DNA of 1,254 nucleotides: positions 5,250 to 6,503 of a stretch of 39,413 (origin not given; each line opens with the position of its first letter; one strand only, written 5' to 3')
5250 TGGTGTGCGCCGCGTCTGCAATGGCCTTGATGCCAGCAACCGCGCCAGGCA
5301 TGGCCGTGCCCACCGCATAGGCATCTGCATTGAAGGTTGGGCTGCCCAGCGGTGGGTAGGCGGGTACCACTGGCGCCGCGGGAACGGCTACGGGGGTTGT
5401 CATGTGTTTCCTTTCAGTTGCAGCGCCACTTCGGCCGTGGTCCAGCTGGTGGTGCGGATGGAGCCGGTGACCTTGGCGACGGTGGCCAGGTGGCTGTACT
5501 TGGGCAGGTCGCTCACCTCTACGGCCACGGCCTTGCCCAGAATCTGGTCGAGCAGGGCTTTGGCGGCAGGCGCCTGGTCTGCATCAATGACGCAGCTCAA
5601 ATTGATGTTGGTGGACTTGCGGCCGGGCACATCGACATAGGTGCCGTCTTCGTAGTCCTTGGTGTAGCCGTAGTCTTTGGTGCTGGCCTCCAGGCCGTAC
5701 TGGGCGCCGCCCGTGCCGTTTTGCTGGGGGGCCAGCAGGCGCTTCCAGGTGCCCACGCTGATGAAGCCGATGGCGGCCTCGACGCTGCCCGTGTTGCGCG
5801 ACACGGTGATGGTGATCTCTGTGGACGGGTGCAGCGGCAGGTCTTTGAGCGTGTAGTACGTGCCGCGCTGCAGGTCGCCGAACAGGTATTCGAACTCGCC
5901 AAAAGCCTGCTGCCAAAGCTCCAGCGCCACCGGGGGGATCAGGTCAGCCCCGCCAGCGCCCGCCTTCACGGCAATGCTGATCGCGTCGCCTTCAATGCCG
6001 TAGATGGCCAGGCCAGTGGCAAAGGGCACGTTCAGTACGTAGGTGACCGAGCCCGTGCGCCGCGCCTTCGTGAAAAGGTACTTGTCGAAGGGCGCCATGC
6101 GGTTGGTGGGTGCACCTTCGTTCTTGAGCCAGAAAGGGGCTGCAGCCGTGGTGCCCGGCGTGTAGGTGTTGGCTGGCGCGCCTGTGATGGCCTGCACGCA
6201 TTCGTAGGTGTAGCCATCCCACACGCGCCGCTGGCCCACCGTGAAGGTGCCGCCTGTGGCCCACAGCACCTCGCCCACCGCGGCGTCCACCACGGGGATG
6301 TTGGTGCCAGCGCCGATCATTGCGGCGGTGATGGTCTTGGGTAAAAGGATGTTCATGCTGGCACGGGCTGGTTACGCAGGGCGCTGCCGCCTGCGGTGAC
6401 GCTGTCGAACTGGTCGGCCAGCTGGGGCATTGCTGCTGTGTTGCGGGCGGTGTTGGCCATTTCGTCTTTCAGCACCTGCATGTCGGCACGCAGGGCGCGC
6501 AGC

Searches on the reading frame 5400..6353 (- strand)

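Call 47: search_protein_families(library=phrogs, proteins=[window:5400-6353:-], max_evalue=0.00001)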
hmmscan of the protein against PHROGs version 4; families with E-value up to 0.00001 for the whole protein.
window:5400-6353:- (317 aa): 2 families
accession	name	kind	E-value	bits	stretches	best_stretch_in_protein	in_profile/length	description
phrog_6278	-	unknown function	1.2e-28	101.2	1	2-315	3-304/306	-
phrog_34644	-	unknown function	6.3e-06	26.1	0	48-198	354-503/609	-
